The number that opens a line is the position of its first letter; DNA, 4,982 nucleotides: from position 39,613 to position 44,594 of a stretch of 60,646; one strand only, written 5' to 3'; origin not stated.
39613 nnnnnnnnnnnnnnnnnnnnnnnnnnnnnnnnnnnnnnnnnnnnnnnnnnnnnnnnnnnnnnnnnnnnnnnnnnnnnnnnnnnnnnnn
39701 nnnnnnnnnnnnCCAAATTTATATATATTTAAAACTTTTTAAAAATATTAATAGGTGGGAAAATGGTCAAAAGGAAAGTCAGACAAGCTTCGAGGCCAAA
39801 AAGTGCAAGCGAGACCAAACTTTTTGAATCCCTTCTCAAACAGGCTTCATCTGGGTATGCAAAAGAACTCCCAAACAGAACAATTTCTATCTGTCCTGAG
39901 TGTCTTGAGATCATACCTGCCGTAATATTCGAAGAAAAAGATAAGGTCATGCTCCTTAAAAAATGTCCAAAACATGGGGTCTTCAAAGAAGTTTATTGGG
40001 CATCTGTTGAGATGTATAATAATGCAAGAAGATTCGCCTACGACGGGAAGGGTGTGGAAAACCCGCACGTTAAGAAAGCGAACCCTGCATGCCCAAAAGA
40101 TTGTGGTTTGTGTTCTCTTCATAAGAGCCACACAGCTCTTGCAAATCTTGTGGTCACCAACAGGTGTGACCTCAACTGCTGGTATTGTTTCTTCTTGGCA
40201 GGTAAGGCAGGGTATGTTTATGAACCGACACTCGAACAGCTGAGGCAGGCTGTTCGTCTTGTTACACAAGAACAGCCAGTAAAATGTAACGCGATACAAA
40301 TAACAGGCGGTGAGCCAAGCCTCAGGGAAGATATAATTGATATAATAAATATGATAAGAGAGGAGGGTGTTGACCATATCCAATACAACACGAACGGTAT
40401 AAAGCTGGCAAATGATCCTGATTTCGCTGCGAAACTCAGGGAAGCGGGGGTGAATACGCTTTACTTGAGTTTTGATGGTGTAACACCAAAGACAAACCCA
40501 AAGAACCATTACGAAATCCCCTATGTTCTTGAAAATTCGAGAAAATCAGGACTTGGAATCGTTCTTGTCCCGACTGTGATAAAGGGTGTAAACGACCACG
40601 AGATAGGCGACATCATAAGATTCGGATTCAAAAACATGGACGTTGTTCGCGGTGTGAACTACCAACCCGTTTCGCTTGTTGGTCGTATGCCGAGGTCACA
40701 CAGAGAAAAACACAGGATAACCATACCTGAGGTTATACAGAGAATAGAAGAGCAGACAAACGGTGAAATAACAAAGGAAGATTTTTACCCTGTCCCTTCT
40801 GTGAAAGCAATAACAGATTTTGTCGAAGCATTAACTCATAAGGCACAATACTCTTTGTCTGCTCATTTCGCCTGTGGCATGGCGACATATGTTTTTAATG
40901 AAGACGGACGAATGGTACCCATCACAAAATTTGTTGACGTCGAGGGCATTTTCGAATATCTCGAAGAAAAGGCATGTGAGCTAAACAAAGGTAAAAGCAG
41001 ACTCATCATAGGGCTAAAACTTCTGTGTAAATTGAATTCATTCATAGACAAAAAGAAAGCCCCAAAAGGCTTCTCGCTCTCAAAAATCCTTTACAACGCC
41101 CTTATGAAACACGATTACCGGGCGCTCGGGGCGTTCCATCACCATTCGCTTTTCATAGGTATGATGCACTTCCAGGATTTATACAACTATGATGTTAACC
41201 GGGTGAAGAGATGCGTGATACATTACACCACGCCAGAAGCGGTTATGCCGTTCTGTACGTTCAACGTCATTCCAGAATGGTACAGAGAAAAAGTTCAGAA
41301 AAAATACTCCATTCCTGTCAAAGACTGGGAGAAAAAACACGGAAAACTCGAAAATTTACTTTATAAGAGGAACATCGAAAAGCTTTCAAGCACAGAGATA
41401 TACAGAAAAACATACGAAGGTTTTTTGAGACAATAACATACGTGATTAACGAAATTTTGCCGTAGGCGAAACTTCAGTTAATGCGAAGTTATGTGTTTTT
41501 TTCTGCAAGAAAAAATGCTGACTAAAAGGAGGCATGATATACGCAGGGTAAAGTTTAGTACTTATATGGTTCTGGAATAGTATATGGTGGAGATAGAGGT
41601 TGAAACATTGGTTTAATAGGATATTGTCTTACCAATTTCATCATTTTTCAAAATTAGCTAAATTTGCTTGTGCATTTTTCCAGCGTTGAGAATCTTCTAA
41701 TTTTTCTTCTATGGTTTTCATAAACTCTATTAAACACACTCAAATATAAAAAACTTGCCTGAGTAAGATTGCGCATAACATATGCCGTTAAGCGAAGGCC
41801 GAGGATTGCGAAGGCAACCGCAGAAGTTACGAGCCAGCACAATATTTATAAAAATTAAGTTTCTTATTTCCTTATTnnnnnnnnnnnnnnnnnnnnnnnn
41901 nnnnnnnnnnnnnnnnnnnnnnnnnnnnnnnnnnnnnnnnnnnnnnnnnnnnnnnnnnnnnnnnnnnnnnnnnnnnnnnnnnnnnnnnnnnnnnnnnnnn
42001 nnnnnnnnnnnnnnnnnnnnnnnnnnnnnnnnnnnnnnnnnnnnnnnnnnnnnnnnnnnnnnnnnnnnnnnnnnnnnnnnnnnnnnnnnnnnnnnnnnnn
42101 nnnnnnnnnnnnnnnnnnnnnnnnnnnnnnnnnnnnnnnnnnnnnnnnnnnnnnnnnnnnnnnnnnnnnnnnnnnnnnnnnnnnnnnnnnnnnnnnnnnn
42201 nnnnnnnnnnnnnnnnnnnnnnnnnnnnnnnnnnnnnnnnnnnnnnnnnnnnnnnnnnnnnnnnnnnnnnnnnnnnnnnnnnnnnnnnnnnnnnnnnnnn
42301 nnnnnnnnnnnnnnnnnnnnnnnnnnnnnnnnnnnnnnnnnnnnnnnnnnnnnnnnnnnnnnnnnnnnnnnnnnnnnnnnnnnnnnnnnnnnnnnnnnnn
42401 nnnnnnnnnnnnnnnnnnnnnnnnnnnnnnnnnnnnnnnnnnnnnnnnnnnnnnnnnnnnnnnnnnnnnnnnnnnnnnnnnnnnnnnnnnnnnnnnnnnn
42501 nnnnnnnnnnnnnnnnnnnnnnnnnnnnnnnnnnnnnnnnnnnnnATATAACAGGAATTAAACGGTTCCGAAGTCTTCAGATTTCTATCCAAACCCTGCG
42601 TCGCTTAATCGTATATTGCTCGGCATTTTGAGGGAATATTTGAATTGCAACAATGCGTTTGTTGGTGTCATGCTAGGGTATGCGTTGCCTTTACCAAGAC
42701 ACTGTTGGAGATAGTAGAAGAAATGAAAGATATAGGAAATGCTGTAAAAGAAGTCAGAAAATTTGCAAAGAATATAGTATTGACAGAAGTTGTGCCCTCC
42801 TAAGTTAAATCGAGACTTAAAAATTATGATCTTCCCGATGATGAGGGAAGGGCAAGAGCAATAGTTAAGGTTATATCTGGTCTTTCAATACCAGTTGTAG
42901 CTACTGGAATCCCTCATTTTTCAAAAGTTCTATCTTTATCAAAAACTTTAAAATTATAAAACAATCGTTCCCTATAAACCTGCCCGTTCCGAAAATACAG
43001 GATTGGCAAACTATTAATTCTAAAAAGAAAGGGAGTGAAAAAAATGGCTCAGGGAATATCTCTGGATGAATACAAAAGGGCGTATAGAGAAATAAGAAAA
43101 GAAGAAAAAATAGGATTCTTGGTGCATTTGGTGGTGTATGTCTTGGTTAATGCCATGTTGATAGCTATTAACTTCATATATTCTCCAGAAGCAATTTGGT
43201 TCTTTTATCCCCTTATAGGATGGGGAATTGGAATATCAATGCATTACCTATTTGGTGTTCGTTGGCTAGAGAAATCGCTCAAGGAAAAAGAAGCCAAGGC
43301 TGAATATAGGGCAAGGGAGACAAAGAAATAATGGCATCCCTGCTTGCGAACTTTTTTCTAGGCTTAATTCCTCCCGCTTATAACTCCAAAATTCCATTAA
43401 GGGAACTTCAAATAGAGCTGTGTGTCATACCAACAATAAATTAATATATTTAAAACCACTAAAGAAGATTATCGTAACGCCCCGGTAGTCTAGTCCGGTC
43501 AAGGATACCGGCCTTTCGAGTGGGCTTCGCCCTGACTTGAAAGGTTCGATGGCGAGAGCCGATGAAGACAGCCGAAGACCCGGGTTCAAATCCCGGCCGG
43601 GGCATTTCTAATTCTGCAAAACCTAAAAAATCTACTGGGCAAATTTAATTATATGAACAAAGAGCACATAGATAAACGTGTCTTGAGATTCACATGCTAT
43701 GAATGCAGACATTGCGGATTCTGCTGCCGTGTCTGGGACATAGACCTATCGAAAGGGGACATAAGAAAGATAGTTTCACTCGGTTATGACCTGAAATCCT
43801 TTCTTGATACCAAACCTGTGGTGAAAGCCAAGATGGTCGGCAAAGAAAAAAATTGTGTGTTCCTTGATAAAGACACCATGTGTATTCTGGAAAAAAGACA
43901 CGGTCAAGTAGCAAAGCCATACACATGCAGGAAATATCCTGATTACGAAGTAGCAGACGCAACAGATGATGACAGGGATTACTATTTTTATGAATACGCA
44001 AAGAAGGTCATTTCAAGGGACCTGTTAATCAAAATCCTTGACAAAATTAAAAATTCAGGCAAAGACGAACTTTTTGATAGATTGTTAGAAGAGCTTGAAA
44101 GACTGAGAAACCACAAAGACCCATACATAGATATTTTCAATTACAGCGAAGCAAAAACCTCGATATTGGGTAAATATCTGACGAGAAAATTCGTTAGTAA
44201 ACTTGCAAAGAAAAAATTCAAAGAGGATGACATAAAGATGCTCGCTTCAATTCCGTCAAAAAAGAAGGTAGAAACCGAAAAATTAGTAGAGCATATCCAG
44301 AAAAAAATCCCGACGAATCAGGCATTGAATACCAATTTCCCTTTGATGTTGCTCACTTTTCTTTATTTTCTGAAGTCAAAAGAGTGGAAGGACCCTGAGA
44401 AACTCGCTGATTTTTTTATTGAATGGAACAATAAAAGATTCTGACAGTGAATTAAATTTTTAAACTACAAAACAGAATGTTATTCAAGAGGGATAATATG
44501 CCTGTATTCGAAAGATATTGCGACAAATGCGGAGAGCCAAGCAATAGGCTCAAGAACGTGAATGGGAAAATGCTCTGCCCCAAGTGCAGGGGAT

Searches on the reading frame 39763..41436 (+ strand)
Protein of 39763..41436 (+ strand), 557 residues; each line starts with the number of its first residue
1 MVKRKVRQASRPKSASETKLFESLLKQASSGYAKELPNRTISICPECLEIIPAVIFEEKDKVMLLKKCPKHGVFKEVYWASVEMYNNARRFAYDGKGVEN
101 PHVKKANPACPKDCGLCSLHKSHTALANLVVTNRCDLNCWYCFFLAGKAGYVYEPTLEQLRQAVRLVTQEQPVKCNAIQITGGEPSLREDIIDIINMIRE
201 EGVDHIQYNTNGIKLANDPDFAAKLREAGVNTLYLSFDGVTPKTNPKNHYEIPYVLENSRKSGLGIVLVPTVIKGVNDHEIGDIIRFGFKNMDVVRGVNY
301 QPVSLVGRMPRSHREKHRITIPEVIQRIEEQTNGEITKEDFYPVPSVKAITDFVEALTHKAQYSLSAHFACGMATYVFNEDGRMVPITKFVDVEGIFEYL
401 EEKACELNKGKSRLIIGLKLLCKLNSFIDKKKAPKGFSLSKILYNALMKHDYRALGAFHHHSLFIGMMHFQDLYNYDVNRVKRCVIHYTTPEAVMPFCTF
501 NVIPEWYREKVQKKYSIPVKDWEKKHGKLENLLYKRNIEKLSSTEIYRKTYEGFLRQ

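Call 14: search_protein_families(library=pfam, proteins=[window:39763-41436:+], max_evalue=0.001)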
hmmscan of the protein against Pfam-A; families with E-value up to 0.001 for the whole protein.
window:39763-41436:+ (557 aa): 2 families
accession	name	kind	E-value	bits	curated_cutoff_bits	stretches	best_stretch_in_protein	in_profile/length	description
PF04055.27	Radical_SAM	-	4.2e-27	95.8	29.5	1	130-287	2-165/166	Radical SAM superfamily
PF23545.1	Zn_ribbon_HMPTM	-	1.6e-18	66.4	27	1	38-79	3-44/45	HMPTM N-terminal zinc ribbon domain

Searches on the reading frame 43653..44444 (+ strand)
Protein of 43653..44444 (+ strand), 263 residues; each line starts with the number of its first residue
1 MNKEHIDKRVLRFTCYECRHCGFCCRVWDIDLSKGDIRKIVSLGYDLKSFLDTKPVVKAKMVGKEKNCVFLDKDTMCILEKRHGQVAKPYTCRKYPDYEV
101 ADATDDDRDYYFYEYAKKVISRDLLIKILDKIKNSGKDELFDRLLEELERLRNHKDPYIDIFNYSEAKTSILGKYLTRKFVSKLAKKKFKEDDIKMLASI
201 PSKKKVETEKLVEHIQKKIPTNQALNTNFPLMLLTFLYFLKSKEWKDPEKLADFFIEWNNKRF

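Call 14: search_protein_families(library=pfam, proteins=[window:43653-44444:+], max_evalue=0.001)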
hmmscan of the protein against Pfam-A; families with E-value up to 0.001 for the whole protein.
window:43653-44444:+ (263 aa): 1 family
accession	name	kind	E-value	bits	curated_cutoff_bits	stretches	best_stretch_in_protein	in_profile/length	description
PF03692.20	CxxCxxCC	-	3.5e-09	37.7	23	1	17-99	1-73/85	Putative zinc- or iron-chelating domain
